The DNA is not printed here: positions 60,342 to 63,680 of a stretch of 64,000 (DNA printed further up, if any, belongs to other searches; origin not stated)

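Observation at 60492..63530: Unknown ~1,000-aa protein with CorA-like two-TM topology, no GMN motif, and a ubiquitin-like C-terminal module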

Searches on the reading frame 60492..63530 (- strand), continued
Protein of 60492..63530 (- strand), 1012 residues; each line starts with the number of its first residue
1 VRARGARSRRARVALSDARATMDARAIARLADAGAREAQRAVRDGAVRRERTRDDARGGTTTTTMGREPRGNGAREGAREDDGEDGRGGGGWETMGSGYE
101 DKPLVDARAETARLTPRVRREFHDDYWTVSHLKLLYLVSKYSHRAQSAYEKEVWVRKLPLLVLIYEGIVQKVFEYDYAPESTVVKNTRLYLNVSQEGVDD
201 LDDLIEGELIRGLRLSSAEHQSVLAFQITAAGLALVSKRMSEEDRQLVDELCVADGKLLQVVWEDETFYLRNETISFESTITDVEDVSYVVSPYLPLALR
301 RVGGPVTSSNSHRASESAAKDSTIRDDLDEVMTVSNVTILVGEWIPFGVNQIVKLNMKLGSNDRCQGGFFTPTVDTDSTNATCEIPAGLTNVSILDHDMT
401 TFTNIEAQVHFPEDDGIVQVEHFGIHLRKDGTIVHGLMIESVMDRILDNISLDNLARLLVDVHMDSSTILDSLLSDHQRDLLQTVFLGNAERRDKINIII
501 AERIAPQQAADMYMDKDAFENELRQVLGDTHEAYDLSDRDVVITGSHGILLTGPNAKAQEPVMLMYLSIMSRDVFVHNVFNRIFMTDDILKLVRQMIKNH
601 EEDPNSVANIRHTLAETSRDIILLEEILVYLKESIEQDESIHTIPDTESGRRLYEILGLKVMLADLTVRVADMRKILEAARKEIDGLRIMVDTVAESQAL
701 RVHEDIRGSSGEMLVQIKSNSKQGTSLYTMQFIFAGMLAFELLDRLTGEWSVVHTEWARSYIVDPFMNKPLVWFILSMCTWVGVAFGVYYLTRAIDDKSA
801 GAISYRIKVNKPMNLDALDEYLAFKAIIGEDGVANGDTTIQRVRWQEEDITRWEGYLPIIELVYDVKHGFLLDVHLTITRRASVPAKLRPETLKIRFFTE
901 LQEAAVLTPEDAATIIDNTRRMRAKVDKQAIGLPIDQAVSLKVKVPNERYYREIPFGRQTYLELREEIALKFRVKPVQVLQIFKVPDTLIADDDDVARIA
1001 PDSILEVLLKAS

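Call 40: find_encoding_contigs(protein=P0001, flank=8000, max_places=3)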
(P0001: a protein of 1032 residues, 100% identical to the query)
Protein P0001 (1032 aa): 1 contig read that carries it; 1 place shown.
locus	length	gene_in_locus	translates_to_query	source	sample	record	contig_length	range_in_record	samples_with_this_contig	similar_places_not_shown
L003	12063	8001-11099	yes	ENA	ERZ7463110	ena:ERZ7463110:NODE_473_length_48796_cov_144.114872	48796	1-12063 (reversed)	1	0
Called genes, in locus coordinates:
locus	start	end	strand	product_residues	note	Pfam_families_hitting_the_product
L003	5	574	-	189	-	-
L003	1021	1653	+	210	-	PF09749:HVSL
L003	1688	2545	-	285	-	PF11267:DUF3067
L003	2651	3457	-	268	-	PF00106:adh_short, PF08659:KR, PF23441:SDR (weak), PF13561:adh_short_C2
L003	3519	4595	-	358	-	PF00288:GHMP_kinases_N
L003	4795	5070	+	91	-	-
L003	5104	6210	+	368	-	PF13191:AAA_16 (faint), PF07728:AAA_5 (faint), PF16450:Prot_ATP_ID_OB_C, PF07724:AAA_2 (faint), PF05496:RuvB_N (weak), PF00004:AAA, PF17862:AAA_lid_3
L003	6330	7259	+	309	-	PF14938:SNAP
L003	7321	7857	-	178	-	PF00160:Pro_isomerase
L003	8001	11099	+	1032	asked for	PF27231:MJ1567, PF27230:MJ1566_N, PF27687:ANKRD40_UBL (weak)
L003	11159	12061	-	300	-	?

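Call 44: find_related_loci(query=A2, collection=genome_contigs, flank=6000)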
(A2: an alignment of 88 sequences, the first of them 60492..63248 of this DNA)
Query A2 (918 aa) in genome_contigs; peptide patterns used: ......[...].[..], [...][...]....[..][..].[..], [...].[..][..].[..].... (x = any residue, [..] = any of these).
321 stretches matched a pattern; 7 encode a relative of the query (tblastn E <= 1e-3); 7 distinct loci.
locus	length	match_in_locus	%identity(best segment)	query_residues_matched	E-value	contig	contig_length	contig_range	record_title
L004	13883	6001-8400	34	34-829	1e-156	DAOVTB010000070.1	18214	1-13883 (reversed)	MAG TPA_asm: Candidatus Muiribacteriota bacterium isolate CSMAG_1642 CSMAG_1642_k141_3437666_length_18214_cov_13.0000, w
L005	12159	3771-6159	38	33-789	2e-161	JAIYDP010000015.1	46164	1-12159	MAG: Verrucomicrobiaceae bacterium isolate H1_MAG_00039 pond_H1_MAG_00039_000000000127, whole genome shotgun sequence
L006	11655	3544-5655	32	34-728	1e-105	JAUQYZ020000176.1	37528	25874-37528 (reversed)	MAG: Candidatus Sigynarchaeum springense isolate SQRJ_234 k255_1715480, whole genome shotgun sequence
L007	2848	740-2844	33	34-717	1e-119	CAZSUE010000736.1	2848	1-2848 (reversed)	MAG TPA_asm: uncultured archaeon isolate SRP141376_co2_2 genome assembly, contig: NODE_52285_length_2848_cov_3.881131, w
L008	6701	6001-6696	57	30-262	7e-72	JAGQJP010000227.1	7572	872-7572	MAG: Myxococcales bacterium isolate HKST-UBA33 k127_994859, whole genome shotgun sequence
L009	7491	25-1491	29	245-729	6e-64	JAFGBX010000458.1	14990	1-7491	MAG: Promethearchaeota archaeon isolate Zod_Metabat.1055 k87_14437809, whole genome shotgun sequence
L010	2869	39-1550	26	295-763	9e-50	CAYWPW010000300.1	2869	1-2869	MAG TPA_asm: uncultured Candidatus Cloacimonadota bacterium isolate binchicken_co47_198 genome assembly, contig: NODE_30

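Call 50: search_protein_families(library=pfam, proteins=[L006:1289-3469:+, L006:3466-4131:+, L006:4132-5973:+, L006:5950-6885:-, L006:6910-8418:-, L006:8415-11237:-, L009:4-1770:+, L009:1820-4012:-, L009:3325-6681:-], max_evalue=0.001)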
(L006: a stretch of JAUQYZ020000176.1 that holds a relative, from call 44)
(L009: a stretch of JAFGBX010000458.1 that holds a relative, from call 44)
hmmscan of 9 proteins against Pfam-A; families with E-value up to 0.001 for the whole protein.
L006:1289-3469:+ (726 aa): 0 families

L006:3466-4131:+ (221 aa): 0 families

L006:4132-5973:+ (613 aa): 0 families

L006:5950-6885:- (311 aa): 4 families
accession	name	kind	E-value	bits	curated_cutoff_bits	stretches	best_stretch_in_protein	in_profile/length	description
PF00561.26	Abhydrolase_1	-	3.9e-30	105.7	25.8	1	34-280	2-244/245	alpha/beta hydrolase fold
PF12697.13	Abhydrolase_6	-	2.8e-21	77.6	26.3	1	35-285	1-215/217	Alpha/beta hydrolase family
PF12146.15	Hydrolase_4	-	3.4e-09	36.8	27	1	34-131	6-107/239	Serine aminopeptidase, S33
PF00975.26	Thioesterase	-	0.00085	20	26.4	0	60-197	29-160/226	Thioesterase domain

L006:6910-8418:- (502 aa): 1 family
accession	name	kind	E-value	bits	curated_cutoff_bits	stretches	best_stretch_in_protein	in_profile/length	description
PF02074.21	Peptidase_M32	-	1.5e-175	585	25.1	1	12-498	2-489/489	Carboxypeptidase Taq (M32) metallopeptidase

L006:8415-11237:- (940 aa): 6 families
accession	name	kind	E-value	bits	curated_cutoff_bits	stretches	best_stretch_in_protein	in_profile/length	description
PF04432.18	FrhB_FdhB_C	-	1.3e-31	110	23.3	1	186-340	2-149/150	Coenzyme F420 hydrogenase/dehydrogenase, beta subunit C terminus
PF04422.18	FrhB_FdhB_N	-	6.5e-19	68.3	22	1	107-177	6-77/78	Coenzyme F420 hydrogenase/dehydrogenase, beta subunit N-term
PF04015.17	DUF362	-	5.9e-09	36.7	24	1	485-808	11-200/200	Domain of unknown function (DUF362)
PF13237.11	Fer4_10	-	6.8e-06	26.4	25.5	1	44-89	2-53/53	4Fe-4S dicluster domain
PF14697.11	Fer4_21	-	7.4e-06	26.4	35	1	45-89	2-52/59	4Fe-4S dicluster domain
PF00037.32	Fer4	-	0.00022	21.3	21.1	0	77-89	7-19/24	4Fe-4S binding domain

L009:4-1770:+ (588 aa): 0 families

L009:1820-4012:- (730 aa): 1 family
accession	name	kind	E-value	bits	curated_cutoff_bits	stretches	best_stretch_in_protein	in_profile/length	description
PF02074.21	Peptidase_M32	-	5.5e-174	579.8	25.1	1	243-725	6-489/489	Carboxypeptidase Taq (M32) metallopeptidase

L009:3325-6681:- (1118 aa): 7 families
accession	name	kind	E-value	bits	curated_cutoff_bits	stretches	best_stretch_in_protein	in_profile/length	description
PF04432.18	FrhB_FdhB_C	-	2.4e-32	112.4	23.3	1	364-518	2-149/150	Coenzyme F420 hydrogenase/dehydrogenase, beta subunit C terminus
PF04422.18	FrhB_FdhB_N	-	3.9e-17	62.6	22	1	281-355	2-77/78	Coenzyme F420 hydrogenase/dehydrogenase, beta subunit N-term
PF04015.17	DUF362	-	8.7e-09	36.2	24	1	663-986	11-200/200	Domain of unknown function (DUF362)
PF14697.11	Fer4_21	-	2.1e-07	31.4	35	1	223-268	2-53/59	4Fe-4S dicluster domain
PF13237.11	Fer4_10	-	7.2e-07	29.5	25.5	1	222-267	2-53/53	4Fe-4S dicluster domain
PF00037.32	Fer4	-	2e-05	24.6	21.1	0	223-239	2-18/24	4Fe-4S binding domain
PF13183.11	Fer4_8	-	0.00034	21.5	27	0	254-269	3-18/68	4Fe-4S dicluster domain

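Call 51: search_protein_families(library=pfam, proteins=[L004:781-2568:+, L004:2721-4289:-, L004:4291-5829:-, L004:5941-8355:+, L004:8992-9777:+, L004:9803-11866:-, L004:12809-13849:+], max_evalue=0.001)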
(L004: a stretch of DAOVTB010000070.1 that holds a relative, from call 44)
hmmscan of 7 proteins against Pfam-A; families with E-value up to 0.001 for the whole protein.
L004:781-2568:+ (595 aa): 4 families
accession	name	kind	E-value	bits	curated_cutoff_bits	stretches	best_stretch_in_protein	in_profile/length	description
PF00664.28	ABC_membrane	-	4.5e-40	138.5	28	1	30-306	1-271/274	ABC transporter transmembrane region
PF00005.33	ABC_tran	-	1.2e-29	104.1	25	1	374-520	2-136/137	ABC transporter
PF13304.12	AAA_21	-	1.8e-07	32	27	0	494-549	239-298/304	AAA domain, putative AbiEii toxin, Type IV TA system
PF02463.25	SMC_N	-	2.5e-06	27.5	40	1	460-561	135-209/220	RecF/RecN/SMC N terminal domain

L004:2721-4289:- (522 aa): 1 family
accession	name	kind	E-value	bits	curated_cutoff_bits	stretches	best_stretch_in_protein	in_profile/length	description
PF01145.31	Band_7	-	1.6e-23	84.1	23.6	1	159-349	3-170/176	SPFH domain / Band 7 family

L004:4291-5829:- (512 aa): 1 family
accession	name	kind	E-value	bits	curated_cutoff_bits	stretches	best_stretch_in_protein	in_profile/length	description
PF01145.31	Band_7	-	1e-19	71.7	23.6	1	156-363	2-171/176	SPFH domain / Band 7 family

L004:5941-8355:+ (804 aa): 0 families

L004:8992-9777:+ (261 aa): 11 families
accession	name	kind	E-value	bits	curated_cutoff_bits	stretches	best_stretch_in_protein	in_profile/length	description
PF00037.32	Fer4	-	8.6e-12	44.8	21.1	1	184-206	2-24/24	4Fe-4S binding domain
PF12838.12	Fer4_7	-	2.2e-10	41.3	27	1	189-232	1-52/52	4Fe-4S dicluster domain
PF12837.12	Fer4_6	-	1.3e-09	38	25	1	183-205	2-24/24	4Fe-4S binding domain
PF13237.11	Fer4_10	-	6.5e-09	36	25.5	1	185-229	4-53/53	4Fe-4S dicluster domain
PF13187.11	Fer4_9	-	1.6e-08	34.9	27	1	189-232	1-51/52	4Fe-4S dicluster domain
PF12797.12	Fer4_2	-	4.2e-08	33.1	24.5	1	183-202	3-22/22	4Fe-4S binding domain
PF14697.11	Fer4_21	-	2.4e-06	28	35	1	186-229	4-52/59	4Fe-4S dicluster domain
PF13484.11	Fer4_16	-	4.6e-06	27.7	30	1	189-218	1-29/66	4Fe-4S double cluster binding domain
PF12800.12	Fer4_4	-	1.1e-05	25.8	24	0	188-202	2-16/17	4Fe-4S binding domain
PF12798.12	Fer4_3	-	3.8e-05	24.6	27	0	218-232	1-15/15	4Fe-4S binding domain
PF13746.11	Fer4_18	-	8.5e-05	23.2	27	1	171-230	42-97/114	4Fe-4S dicluster domain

L004:9803-11866:- (687 aa): 1 family
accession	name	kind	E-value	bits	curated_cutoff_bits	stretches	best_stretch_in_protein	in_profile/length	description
PF02073.20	Peptidase_M29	-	2.3e-11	43.6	27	1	395-669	138-406/406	Thermophilic metalloprotease (M29)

L004:12809-13849:+ (346 aa): 1 family
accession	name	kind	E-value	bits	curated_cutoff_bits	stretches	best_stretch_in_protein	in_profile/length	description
PF00474.23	SSF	-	4.6e-34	118.4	22.8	1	45-343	1-309/406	Sodium:solute symporter family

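Call 55: find_homologous_proteins(query=L006:4132-5973:+, max_evalue=0.001)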
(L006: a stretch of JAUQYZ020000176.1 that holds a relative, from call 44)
Query L006:4132-5973:+ (613 aa): 22 proteins with E <= 0.001 among 8000 candidates.
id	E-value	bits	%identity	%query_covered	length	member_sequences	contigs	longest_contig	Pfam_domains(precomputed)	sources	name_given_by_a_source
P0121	0.0e+0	1351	100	100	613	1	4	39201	PF27230.1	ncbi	ncbi:MAG: hypothetical protein Q6373_016800 [Candidatus Sigynarchaeota archaeon]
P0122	0.0e+0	1182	86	100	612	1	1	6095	PF27230.1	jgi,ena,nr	nr:hypothetical protein [Candidatus Sigynarchaeum springense]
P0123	0.0e+0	1124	83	98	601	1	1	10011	PF27230.1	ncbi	-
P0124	0.0e+0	1040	77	97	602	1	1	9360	PF27230.1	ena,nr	nr:hypothetical protein [Candidatus Sigynarchaeota archaeon]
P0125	4.1e-290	982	74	96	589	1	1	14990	PF27230.1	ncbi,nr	ncbi:MAG: hypothetical protein JW839_22735, partial [Candidatus Lokiarchaeota archaeon]|nr:hypotheti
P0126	1.4e-218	745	56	94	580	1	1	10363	PF27230.1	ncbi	-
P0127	2.5e-213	728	55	95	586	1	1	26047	PF27230.1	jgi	jgi:hypothetical protein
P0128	3.2e-206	705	55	95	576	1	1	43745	PF27230.1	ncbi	-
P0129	8.3e-203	693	56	93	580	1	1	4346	PF27230.1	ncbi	-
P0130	1.5e-151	524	46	92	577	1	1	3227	PF27230.1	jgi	jgi:hypothetical protein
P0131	1.2e-132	462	41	92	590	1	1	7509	PF27230.1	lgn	-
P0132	1.0e-127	445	40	91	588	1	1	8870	PF27230.1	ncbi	-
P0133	1.2e-91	326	45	60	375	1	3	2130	PF27230.1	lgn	-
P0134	8.9e-74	267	28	96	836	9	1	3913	PF27231.1,PF27230.1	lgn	-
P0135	9.8e-74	267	30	85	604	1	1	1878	PF27230.1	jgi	-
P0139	6.4e-56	208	31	74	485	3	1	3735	PF27230.1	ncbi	ncbi:MAG: hypothetical protein ACE5KV_04450 [Thermoplasmata archaeon]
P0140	8.0e-55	205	29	83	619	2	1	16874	PF27230.1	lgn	-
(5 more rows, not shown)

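Call 56: find_encoding_contigs(protein=P0128, flank=7000, max_places=2)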
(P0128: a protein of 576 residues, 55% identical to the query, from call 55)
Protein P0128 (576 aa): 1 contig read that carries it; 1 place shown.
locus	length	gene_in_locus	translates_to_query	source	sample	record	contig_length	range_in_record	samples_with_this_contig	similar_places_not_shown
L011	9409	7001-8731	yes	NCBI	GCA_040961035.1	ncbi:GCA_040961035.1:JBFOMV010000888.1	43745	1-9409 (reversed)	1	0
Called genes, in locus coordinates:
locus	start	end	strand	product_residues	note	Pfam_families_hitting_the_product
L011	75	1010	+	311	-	PF08271:Zn_Ribbon_TF, PF00382:TFIIB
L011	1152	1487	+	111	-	-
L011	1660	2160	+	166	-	PF03259:Robl_LC7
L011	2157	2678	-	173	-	PF00583:Acetyltransf_1, PF13673:Acetyltransf_10, PF13508:Acetyltransf_7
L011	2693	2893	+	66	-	-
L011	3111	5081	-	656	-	PF13424:TPR_12 (faint)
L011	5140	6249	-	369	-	PF08240:ADH_N, PF16912:Glu_dehyd_C (faint), PF00107:ADH_zinc_N, PF13602:ADH_zinc_N_2 (weak)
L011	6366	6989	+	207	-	PF27231:MJ1567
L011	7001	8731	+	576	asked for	PF27230:MJ1566_N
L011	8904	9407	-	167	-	?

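Call 57: find_encoding_contigs(protein=P0140, flank=7000, max_places=2)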
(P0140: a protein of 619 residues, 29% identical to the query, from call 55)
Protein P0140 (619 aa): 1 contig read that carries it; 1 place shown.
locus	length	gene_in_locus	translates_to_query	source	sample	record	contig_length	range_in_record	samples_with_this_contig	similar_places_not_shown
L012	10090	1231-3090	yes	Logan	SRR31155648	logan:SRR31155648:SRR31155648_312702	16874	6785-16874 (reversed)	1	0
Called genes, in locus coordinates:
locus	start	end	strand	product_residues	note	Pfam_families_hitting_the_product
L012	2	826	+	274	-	?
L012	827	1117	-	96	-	PF00708:Acylphosphatase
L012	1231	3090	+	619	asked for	PF27230:MJ1566_N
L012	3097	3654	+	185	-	PF27231:MJ1567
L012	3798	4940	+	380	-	PF00571:CBS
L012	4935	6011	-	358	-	PF00850:Hist_deacetyl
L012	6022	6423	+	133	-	-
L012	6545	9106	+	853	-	PF21027:Sde0182_C (faint), PF18911:PKD_4, PF00801:PKD, PF18911:PKD_4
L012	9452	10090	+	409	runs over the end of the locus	PF01637:ATPase_2 (weak)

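Call 58: find_encoding_contigs(protein=P0139, flank=7000, max_places=2)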
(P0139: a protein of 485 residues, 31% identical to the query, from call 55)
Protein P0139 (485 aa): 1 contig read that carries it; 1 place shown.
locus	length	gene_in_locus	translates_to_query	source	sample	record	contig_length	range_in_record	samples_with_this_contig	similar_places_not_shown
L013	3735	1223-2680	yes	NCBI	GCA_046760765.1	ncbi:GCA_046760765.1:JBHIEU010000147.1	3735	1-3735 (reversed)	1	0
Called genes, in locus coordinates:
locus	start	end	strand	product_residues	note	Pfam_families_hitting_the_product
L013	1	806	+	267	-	PF01026:TatD_DNase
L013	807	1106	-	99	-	PF00708:Acylphosphatase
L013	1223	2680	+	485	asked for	PF27230:MJ1566_N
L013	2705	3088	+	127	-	-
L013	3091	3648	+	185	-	PF27231:MJ1567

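Call 81: search_protein_representatives(alignment_id=A2)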
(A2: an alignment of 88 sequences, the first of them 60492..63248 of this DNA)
Query: 88 sequences, 891 profile positions. Proteins with E-value up to 0.001 (for the whole library): 2705; up to 1e-10: 1781; up to 1e-30: 695. The best 150 are listed.
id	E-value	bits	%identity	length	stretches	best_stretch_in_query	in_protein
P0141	0.0e+00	1294.0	-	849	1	21-842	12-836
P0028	0.0e+00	1278.1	-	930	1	28-890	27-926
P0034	0.0e+00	1256.8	-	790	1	36-825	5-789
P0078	0.0e+00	1206.4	-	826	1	41-832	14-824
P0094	0.0e+00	1079.4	-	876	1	33-831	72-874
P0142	0.0e+00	1073.2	-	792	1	43-826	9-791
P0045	0.0e+00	1065.7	-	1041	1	31-890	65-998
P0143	0.0e+00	1031.8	-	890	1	38-828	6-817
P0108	0.0e+00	1029.7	-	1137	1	32-835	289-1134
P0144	1.0e-297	1006.3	-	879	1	30-836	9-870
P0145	1.8e-297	1005.6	-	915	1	33-834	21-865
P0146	4.7e-297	1004.1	-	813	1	53-830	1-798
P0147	2.7e-295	998.3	-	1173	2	33-766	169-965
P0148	4.8e-294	994.2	-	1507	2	8-512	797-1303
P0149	1.7e-285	965.9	-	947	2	21-769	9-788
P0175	4.3e-237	805.7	-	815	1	43-826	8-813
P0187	2.5e-219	747.0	-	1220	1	28-853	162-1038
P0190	7.7e-210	715.6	-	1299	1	36-888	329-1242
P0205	1.6e-185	635.1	-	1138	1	18-851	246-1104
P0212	1.7e-179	615.2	-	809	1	46-825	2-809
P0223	8.7e-162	556.6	-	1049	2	416-859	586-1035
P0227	2.0e-158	545.5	-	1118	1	39-819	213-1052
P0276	4.2e-117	408.7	-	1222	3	240-706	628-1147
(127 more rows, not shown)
